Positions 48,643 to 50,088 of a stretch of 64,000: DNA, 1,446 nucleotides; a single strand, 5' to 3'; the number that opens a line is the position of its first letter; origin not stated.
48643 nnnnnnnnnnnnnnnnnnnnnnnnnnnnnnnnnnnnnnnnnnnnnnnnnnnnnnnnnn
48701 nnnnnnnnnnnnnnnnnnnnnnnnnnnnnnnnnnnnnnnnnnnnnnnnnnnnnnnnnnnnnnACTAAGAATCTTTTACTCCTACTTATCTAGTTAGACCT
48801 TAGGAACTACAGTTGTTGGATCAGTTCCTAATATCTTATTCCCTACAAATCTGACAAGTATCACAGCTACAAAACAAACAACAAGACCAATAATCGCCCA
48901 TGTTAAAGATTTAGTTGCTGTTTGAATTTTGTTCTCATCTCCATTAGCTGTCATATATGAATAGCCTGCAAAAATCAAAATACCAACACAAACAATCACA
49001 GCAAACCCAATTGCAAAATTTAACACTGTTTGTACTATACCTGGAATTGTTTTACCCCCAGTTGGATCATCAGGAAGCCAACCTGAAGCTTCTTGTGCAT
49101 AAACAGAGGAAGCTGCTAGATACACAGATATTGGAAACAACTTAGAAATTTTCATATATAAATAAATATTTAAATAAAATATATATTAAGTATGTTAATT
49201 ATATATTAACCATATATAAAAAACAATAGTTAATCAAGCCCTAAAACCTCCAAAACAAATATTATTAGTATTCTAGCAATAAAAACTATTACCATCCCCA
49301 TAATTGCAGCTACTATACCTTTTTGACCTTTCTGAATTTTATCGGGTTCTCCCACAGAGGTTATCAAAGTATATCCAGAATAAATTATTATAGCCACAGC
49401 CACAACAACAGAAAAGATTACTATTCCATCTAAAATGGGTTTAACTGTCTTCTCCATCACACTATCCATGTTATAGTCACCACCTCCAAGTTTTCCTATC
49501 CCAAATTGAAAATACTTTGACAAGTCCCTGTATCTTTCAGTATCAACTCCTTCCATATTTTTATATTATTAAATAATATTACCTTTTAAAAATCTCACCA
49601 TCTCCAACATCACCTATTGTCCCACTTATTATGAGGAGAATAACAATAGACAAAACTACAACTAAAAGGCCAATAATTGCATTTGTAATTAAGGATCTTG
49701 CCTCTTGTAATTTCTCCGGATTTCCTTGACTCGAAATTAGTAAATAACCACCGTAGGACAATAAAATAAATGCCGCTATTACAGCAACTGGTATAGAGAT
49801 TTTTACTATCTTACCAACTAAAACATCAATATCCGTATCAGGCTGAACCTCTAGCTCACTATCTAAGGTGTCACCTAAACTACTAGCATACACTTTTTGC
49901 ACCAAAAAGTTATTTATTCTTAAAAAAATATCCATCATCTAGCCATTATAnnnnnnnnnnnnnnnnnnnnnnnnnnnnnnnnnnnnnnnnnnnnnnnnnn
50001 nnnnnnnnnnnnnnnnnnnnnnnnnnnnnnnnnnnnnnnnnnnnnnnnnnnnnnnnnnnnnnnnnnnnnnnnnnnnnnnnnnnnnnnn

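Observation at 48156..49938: Array of five tandem VirB2/TrbC-like pilin paralogues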

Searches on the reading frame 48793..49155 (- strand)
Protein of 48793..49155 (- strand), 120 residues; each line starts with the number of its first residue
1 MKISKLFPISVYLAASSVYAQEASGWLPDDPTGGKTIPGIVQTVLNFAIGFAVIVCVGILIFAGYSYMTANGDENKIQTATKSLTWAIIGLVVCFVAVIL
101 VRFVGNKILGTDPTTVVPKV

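Call 3: search_protein_families(library=pfam, proteins=[window:48793-49155:-], max_evalue=1)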
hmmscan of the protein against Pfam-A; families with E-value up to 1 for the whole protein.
window:48793-49155:- (120 aa): 10 families
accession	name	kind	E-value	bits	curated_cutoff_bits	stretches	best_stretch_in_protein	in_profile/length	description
PF18895.5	T4SS_pilin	-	1.5e-12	47.8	26.6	1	34-104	2-71/71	Type IV secretion system pilin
PF04956.18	TrbC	-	1.1e-05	26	27.9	1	9-102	19-96/98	TrbC/VIRB2 pilin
PF04290.18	DctQ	-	0.00054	20.3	28.3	1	38-106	58-125/132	Tripartite ATP-independent periplasmic transporters, DctQ component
PF07331.16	TctB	-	0.004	17.8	29.1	1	18-105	14-90/137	Tripartite tricarboxylate transporter TctB family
PF00689.26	Cation_ATPase_C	-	0.0048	17.1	27.3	1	33-115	83-151/175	Cation transporting ATPase, C-terminus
PF08449.17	UAA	-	0.0055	16.3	26.2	1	49-106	125-179/311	UAA transporter family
PF02674.22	Colicin_V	-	0.0066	16.9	29.3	1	15-108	37-121/144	Colicin V production protein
PF04893.22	Yip1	-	0.033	14.5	28.6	1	51-114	25-92/173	Yip1 domain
PF19592.4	DUF6097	-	0.21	12.2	27.5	1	47-109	66-135/152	Family of unknown function (DUF6097)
PF20088.4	DUF6480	-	0.21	11.9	25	1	68-102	36-72/78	Family of unknown function (DUF6480)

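Call 14: search_protein_families(library=ncbifam, proteins=[window:48793-49155:-], max_evalue=0.01)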
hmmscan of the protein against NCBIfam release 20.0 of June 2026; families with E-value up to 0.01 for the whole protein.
window:48793-49155:- (120 aa): 5 families
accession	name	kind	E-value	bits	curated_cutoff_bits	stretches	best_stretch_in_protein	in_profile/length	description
NF045849.1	ICE_MMCAP2_0565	equivalog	1.2e-12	47.3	40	1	35-104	7-76/80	Mbov_0395 family pilin-like conjugal transfer protein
NF047765.1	LIC_13387_fam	subfamily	0.0016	18.1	33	1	38-98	47-106/131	LIC_13387 family protein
NF038216.1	ABZJ_00895_fam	subfamily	0.0031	17.4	33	1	46-103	65-122/134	ABZJ_00895 family protein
TIGR02614.1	ftsW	equivalog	0.0034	16.5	337.5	1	50-98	7-56/357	putative lipid II flippase FtsW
NF045951.1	MAG0110_fam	subfamily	0.0035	16.6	98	1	43-108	18-78/237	MAG0110 family membrane protein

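Call 17: find_encoding_contigs(protein=window:48793-49155:-, flank=10000, max_places=6)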
Protein window:48793-49155:- (120 aa): 23 contigs read that carry it; 6 places shown.
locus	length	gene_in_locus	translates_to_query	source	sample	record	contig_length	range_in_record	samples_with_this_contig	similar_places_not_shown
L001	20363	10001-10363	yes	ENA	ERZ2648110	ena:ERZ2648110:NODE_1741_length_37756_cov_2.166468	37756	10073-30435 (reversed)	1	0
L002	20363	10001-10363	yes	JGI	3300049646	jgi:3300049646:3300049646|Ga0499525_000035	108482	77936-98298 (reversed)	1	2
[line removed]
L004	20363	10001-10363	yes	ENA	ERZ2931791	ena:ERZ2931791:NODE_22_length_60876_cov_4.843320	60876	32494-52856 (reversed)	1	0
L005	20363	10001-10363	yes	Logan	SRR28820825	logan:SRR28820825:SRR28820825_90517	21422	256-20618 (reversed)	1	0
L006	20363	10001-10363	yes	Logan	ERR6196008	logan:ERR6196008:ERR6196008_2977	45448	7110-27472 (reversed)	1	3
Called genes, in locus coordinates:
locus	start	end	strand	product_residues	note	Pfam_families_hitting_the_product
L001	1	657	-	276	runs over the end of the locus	-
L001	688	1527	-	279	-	-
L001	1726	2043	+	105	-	-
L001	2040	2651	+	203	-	-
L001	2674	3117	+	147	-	-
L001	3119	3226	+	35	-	-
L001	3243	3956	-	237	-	-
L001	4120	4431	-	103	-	PF05016:ParE_toxin (weak)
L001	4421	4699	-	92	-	-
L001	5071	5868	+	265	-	PF01261:AP_endonuc_2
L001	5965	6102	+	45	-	-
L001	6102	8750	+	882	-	PF00580:UvrD-helicase, PF01443:Viral_helicase1 (faint), PF13245:AAA_19, PF13604:AAA_30 (faint), PF13361:UvrD_C, PF13538:UvrD_C_2 (weak), PF12705:PDDEXK_1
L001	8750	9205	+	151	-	PF12705:PDDEXK_1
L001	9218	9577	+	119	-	PF18895:T4SS_pilin (weak)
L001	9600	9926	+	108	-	PF18895:T4SS_pilin (weak)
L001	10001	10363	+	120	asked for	PF04956:TrbC (weak), PF18895:T4SS_pilin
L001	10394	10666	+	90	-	PF04956:TrbC (weak), PF18895:T4SS_pilin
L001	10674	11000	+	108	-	PF18895:T4SS_pilin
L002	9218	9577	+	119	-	PF18895:T4SS_pilin (weak)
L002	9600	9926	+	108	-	PF18895:T4SS_pilin (weak)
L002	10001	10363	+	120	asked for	PF04956:TrbC (weak), PF18895:T4SS_pilin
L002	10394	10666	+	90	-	PF04956:TrbC (weak), PF18895:T4SS_pilin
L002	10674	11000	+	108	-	PF18895:T4SS_pilin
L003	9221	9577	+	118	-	PF18895:T4SS_pilin (weak)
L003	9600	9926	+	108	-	PF18895:T4SS_pilin (weak)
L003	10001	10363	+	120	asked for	PF04956:TrbC (weak), PF18895:T4SS_pilin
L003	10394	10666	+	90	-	PF04956:TrbC (weak), PF18895:T4SS_pilin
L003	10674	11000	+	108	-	PF18895:T4SS_pilin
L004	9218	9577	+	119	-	PF18895:T4SS_pilin (weak)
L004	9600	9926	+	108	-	PF18895:T4SS_pilin (weak)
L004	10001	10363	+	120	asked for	PF04956:TrbC (weak), PF18895:T4SS_pilin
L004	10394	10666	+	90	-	PF04956:TrbC (weak), PF18895:T4SS_pilin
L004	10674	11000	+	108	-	PF18895:T4SS_pilin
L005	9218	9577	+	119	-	PF18895:T4SS_pilin (weak)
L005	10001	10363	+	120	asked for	PF04956:TrbC (weak), PF18895:T4SS_pilin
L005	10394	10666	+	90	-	PF04956:TrbC (weak), PF18895:T4SS_pilin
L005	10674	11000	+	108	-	PF18895:T4SS_pilin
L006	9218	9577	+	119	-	PF18895:T4SS_pilin (weak)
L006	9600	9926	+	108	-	PF18895:T4SS_pilin (weak)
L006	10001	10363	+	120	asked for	PF04956:TrbC (weak), PF18895:T4SS_pilin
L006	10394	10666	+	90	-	PF04956:TrbC (weak), PF18895:T4SS_pilin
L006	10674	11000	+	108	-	PF18895:T4SS_pilin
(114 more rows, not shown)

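Call 45: predict_structure(alignment_id=A2)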
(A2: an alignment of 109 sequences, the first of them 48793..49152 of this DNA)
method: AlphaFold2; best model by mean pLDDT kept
length: 119 residues; sequences in the alignment: 109
mean_pLDDT: 69.5   pTM: 0.42
mean pLDDT of the five models: 69.5, 69.2, 68.3, 65.3, 64.4
residues with pLDDT >= 90: 8; 70-90: 53; 50-70: 34; < 50: 24
segments of 3 or more residues with pLDDT < 50: 12-15, 18-32
pLDDT, mean of each block of 10 residues (from residue 1): 51 49 47 65 86 89 76 68 84 90 75 52
secondary structure, 60 per line:
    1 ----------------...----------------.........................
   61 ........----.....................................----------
elements in order: H36-68 H73-109

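Call 48: fold_search(model_id=the predicted structure, library=pdb)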
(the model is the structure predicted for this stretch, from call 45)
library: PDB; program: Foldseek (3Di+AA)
matches with E <= 10: 26; with E <= 0.001: 0
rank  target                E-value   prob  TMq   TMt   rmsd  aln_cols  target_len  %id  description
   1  7ena_l                1.8e+00  0.41  0.36  0.34   8.9        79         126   20  TFIID-based PIC-Mediator holo-complex in pre-assembled state (pre-hPIC-MED) (released 2021-05-26)
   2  5n9j_Z                2.9e+00  0.33  0.45  0.45   4.5        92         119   15  Core Mediator of transcriptional regulation (released 2017-05-17)
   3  5u0p_V                3.2e+00  0.28  0.43  0.43   4.5        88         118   16  Cryo-EM structure of the transcriptional Mediator (released 2017-03-08)
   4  4h63_V                4.4e+00  0.21  0.43  0.43   4.6        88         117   16  Structure of the Schizosaccharomyces pombe Mediator head module (released 2012-10-31)
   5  6n7p_I                4.4e+00  0.08  0.24  0.16  17.6        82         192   21  S. cerevisiae spliceosomal E complex (UBC4) (released 2019-09-18)
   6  6yxu_D                5.9e+00  0.33  0.54  0.06   5.7        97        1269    5  Structure of Mycobacterium smegmatis HelD protein in complex with RNA polymerase core - State I, primary channel engag (released 2020-11-04)
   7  9tg4_G                6.7e+00  0.25  0.47  0.19   3.8        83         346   13  Structure of the YbjP lipoprotein bound to the AcrABZ-TolC efflux pump (released 2026-04-08)
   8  8t8f_E                6.7e+00  0.10  0.35  0.14   8.3       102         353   11  Smc5/6 8mer (released 2023-11-15)
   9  3tul_A                6.7e+00  0.09  0.35  0.32   9.4       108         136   12  Crystal structure of N-terminal region of Type III Secretion Major Translocator SipB (residues 82-226) (released 2012-02-15)
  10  3tul_C                7.1e+00  0.13  0.43  0.40   8.3       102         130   16  Crystal structure of N-terminal region of Type III Secretion Major Translocator SipB (residues 82-226) (released 2012-02-15)
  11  6qva                  7.5e+00  0.10  0.34  0.16   5.1        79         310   15  Crystal structure of a CHAD domain from Chlorobium tepidum in complex with inorganic polyphosphate (released 2019-05-29)
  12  5oql_H                8.0e+00  0.12  0.45  0.30  13.6       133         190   11  Cryo-EM structure of the 90S pre-ribosome from Chaetomium thermophilum (released 2017-10-11)
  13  9v53_A1               8.5e+00  0.23  0.46  0.18   3.3        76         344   12  Structure of TolC, YbjP, and AcrABZ complex (released 2025-11-05)
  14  9tg4_D                8.5e+00  0.20  0.48  0.19   3.8        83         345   13  Structure of the YbjP lipoprotein bound to the AcrABZ-TolC efflux pump (released 2026-04-08)
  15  9byk_a                8.5e+00  0.15  0.48  0.28   8.1        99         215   13  Cryo-EM structure of ATP synthase E state (released 2025-08-06)
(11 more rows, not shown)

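Call 63: search_dna_similar(query=window:48793-49155:-, collection=plasmids, mode=protein, max_evalue=0.01, max_rows=25)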
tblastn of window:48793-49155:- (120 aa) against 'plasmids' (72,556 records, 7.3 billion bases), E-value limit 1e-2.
No match.

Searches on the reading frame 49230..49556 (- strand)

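Call 3: search_protein_families(library=pfam, proteins=[window:49230-49556:-], max_evalue=1)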
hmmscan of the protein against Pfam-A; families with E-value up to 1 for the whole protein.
window:49230-49556:- (108 aa): 3 families
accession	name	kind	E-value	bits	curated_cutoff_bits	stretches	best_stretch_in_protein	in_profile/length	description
PF18895.5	T4SS_pilin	-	4.9e-05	23.7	26.6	1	37-98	8-68/71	Type IV secretion system pilin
PF04277.18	OAD_gamma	-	0.077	14.1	27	1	79-106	2-29/76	Oxaloacetate decarboxylase, gamma chain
PF11712.13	Vma12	-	0.25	11.8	25.5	1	45-98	76-125/137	Endoplasmic reticulum-based factor for assembly of V-ATPase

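Call 14: search_protein_families(library=ncbifam, proteins=[window:49230-49556:-], max_evalue=0.01)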
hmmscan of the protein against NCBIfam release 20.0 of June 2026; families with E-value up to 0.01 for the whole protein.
window:49230-49556:- (108 aa): 2 families
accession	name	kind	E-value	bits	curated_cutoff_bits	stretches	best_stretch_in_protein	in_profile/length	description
NF045849.1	ICE_MMCAP2_0565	equivalog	7.1e-05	22.4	40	1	35-102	10-77/80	Mbov_0395 family pilin-like conjugal transfer protein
NF001536.0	PRK00364.3-2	equivalog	0.0095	15.9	147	0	38-85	3-48/109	co-chaperone GroES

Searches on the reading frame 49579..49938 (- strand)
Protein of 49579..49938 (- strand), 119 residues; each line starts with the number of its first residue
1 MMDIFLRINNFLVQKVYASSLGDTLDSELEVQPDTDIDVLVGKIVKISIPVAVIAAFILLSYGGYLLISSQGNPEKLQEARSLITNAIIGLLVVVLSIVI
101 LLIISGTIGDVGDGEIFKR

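Call 3: search_protein_families(library=pfam, proteins=[window:49579-49938:-], max_evalue=1)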
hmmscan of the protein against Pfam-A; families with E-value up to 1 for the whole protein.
window:49579-49938:- (119 aa): 5 families
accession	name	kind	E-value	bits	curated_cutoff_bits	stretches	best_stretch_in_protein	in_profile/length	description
PF18895.5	T4SS_pilin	-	6.3e-06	26.6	26.6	1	37-100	5-67/71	Type IV secretion system pilin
PF11992.13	TgpA_N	-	0.07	12.6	30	1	54-108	126-185/333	TgpA N-terminal domain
PF09071.16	Alpha-amyl_C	-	0.14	12.5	27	1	40-81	14-55/67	Alpha-amylase, C terminal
PF02364.21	Glucan_synthase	-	0.19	10.3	37.2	1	51-105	755-809/819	1,3-beta-glucan synthase component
PF04246.17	RseC_MucC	-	0.53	10.7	24.4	0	29-108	38-118/130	Positive regulator of sigma(E), RseC/MucC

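Call 14: search_protein_families(library=ncbifam, proteins=[window:49579-49938:-], max_evalue=0.01)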
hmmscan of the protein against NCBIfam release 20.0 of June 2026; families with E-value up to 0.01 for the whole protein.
window:49579-49938:- (119 aa): 1 family
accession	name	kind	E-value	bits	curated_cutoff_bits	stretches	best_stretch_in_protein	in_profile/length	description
NF045849.1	ICE_MMCAP2_0565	equivalog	5.2e-07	29.3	40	1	40-108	12-80/80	Mbov_0395 family pilin-like conjugal transfer protein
